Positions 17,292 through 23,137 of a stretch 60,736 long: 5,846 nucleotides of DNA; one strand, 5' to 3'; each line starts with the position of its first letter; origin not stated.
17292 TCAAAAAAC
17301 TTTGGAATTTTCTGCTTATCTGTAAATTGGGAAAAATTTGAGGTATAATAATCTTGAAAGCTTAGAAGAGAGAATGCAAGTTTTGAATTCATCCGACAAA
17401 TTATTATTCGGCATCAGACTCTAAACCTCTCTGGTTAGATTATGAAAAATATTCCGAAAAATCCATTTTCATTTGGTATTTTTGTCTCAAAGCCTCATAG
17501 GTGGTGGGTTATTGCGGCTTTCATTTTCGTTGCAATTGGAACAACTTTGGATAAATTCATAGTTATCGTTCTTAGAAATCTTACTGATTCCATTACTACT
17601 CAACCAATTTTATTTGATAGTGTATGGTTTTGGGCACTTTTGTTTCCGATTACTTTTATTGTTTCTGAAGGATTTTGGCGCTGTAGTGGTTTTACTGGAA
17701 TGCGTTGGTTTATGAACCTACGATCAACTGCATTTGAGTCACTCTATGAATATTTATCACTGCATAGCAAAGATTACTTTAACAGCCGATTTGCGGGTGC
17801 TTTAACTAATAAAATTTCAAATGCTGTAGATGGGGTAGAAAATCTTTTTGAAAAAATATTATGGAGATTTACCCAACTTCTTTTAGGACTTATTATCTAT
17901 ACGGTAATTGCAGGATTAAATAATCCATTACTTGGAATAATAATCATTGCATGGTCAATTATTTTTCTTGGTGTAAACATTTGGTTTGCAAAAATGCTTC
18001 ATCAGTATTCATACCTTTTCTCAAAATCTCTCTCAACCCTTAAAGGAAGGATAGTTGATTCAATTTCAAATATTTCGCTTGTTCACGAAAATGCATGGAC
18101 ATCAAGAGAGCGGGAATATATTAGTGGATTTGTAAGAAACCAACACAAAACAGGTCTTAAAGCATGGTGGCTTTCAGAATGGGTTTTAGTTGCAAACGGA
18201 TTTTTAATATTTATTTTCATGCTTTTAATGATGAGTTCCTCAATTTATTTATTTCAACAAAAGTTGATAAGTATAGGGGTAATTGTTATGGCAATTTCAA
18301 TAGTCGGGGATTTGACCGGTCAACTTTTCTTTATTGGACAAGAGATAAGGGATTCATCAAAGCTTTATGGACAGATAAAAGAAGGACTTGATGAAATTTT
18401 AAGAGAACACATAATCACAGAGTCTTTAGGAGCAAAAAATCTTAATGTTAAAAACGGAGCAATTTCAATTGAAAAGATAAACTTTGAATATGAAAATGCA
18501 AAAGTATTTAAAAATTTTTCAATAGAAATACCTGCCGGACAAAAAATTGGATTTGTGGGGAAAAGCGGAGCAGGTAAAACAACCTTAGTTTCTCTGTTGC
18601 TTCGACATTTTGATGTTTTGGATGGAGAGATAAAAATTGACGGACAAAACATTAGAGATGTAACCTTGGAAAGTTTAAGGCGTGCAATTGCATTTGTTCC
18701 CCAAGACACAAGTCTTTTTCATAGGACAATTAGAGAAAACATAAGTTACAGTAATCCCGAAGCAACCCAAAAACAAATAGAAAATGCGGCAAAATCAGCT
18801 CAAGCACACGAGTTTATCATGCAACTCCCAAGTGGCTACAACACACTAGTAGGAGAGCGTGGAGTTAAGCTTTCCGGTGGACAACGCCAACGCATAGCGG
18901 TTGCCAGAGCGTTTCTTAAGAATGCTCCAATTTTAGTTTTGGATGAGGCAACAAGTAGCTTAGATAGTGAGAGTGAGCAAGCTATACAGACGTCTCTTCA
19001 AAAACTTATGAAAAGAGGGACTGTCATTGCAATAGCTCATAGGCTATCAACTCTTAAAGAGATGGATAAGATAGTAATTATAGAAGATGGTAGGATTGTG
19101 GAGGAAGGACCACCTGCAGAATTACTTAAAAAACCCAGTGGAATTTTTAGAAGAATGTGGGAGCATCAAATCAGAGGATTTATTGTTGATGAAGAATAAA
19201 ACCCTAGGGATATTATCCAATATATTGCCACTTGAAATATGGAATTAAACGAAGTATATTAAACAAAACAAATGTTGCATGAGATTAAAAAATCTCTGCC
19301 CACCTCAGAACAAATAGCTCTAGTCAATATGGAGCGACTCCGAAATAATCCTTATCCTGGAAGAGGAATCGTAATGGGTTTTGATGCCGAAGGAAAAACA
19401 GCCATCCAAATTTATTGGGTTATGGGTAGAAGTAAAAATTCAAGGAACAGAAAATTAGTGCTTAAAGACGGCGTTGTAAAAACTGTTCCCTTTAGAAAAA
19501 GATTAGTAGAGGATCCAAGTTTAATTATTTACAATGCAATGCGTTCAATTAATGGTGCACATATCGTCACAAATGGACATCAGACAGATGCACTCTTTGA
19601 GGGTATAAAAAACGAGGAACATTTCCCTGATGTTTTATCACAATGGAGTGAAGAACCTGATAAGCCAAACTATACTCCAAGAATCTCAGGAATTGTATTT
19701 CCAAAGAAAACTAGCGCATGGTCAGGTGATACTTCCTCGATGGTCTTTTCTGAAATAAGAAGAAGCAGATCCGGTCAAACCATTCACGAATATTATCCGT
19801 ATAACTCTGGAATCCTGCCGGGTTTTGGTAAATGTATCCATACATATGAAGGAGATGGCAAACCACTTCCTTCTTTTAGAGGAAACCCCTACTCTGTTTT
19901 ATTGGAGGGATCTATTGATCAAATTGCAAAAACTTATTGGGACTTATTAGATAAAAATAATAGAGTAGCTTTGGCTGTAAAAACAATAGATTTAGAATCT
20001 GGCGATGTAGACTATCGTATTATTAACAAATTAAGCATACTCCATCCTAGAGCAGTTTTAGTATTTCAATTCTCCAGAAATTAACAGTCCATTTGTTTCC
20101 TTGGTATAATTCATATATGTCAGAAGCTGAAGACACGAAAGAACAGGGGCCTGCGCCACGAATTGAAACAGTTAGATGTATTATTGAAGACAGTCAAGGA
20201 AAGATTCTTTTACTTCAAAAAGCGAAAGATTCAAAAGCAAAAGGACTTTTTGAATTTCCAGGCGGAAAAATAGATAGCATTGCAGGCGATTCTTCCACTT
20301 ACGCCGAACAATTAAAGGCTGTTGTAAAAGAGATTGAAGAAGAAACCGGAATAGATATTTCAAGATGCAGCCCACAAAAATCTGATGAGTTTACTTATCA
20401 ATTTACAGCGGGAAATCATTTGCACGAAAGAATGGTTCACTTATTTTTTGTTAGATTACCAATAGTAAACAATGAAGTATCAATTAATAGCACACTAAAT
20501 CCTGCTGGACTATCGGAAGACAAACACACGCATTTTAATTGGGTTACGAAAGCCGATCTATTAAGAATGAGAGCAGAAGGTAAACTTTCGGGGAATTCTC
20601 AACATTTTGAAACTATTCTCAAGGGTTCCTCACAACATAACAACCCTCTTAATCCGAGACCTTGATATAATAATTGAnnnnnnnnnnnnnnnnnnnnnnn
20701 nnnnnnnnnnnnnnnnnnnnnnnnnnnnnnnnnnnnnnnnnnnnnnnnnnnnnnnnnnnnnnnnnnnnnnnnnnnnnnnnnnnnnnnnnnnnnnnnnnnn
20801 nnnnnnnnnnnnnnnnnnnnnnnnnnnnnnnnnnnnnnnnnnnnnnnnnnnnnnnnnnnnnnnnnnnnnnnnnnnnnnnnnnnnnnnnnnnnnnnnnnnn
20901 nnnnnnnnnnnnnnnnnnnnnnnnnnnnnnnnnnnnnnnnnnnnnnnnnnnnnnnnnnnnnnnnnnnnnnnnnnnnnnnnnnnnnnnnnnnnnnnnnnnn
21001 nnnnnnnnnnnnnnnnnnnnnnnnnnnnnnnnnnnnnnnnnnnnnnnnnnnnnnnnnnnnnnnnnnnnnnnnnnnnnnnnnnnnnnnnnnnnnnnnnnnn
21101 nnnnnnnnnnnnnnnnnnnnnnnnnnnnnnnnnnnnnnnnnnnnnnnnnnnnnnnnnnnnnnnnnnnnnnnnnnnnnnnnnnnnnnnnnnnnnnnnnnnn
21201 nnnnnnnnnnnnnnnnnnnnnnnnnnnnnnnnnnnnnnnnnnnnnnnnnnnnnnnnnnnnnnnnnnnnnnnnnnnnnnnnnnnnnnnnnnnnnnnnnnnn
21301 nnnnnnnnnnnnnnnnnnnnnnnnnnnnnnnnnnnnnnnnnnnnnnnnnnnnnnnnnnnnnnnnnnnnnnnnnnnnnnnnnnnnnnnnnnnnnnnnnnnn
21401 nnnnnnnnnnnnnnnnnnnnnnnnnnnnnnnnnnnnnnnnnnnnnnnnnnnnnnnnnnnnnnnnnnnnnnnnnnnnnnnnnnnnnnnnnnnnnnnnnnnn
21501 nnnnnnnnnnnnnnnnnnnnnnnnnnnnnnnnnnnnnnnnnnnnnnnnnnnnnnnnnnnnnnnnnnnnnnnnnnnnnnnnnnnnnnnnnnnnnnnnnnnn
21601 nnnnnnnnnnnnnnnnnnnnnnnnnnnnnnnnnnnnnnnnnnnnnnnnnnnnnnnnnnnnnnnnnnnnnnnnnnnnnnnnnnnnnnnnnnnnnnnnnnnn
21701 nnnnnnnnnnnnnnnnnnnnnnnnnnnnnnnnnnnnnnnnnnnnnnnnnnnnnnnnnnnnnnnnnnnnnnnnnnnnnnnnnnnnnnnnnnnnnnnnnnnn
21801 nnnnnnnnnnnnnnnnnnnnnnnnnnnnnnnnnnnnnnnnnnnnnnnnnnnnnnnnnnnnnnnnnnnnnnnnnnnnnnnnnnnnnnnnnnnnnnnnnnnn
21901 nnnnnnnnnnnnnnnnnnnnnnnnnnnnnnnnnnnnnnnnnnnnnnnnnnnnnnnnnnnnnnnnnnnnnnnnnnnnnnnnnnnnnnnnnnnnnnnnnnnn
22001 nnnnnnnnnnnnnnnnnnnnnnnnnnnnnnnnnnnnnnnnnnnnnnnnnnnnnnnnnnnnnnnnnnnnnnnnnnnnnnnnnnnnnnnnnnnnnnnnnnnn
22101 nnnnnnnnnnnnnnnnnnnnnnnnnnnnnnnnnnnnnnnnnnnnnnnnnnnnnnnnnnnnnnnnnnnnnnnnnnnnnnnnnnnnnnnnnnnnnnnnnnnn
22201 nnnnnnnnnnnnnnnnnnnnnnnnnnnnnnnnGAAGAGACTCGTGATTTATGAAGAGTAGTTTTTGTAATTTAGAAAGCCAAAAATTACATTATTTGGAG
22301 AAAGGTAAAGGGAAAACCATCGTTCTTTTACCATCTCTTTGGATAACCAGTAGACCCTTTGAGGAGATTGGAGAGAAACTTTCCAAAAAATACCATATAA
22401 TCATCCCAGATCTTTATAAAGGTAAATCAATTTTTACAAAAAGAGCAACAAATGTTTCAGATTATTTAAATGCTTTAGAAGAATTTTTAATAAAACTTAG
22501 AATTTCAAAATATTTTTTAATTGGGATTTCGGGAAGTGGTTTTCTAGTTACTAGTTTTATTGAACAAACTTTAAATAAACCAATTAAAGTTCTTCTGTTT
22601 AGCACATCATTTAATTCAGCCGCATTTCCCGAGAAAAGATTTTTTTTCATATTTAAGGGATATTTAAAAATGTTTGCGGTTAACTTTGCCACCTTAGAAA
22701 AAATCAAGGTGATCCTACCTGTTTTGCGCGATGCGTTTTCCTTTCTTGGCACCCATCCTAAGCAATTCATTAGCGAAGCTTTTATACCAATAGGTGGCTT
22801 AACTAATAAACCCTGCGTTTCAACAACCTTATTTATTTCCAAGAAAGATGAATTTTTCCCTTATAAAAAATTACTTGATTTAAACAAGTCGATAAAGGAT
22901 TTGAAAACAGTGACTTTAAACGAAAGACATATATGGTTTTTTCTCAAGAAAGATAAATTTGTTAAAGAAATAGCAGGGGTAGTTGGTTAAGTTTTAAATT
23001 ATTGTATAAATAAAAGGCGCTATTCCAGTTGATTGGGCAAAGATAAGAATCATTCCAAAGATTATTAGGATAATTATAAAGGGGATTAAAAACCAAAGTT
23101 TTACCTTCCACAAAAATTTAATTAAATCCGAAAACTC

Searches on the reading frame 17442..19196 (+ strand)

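Call 9: search_protein_families(library=pfam, proteins=[window:17442-19196:+], max_evalue=0.01)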
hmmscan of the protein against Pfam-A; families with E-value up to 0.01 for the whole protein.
window:17442-19196:+ (585 aa): 4 families
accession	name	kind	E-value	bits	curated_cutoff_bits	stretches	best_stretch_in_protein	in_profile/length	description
PF00005.33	ABC_tran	-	1e-32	114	25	1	357-505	2-137/137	ABC transporter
PF00664.28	ABC_membrane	-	6.1e-17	62.6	28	1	23-291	1-270/274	ABC transporter transmembrane region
PF02463.25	SMC_N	-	5.4e-09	36.2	40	1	394-547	108-211/220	RecF/RecN/SMC N terminal domain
PF00004.35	AAA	-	0.0028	18.5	21.2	0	371-538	3-114/131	ATPase family associated with various cellular activities (AAA)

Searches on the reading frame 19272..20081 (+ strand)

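Call 76: search_protein_families(library=pfam, max_evalue=0.0001, proteins=[window:19272-20081:+])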
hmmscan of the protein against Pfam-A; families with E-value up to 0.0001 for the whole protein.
window:19272-20081:+ (270 aa): 1 family
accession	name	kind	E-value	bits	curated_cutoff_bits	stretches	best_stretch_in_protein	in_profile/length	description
PF07826.16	IMP_cyclohyd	-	5.1e-41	140.8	28.1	1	28-240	1-189/192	IMP cyclohydrolase-like protein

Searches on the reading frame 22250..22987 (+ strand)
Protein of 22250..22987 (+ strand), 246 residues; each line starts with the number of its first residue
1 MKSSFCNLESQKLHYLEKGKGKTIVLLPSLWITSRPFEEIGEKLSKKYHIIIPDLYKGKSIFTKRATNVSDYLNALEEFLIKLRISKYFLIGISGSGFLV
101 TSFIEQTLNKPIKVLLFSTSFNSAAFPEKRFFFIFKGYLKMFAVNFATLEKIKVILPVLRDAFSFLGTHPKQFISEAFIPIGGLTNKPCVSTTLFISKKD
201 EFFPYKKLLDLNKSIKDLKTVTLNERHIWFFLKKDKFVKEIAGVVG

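Call 9: search_protein_families(library=pfam, proteins=[window:22250-22987:+], max_evalue=0.01)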
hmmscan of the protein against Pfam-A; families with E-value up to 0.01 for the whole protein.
window:22250-22987:+ (246 aa): 1 family
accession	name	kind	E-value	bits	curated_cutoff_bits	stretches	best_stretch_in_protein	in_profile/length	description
PF00561.26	Abhydrolase_1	-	0.00052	20.2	25.8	0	23-142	2-124/245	alpha/beta hydrolase fold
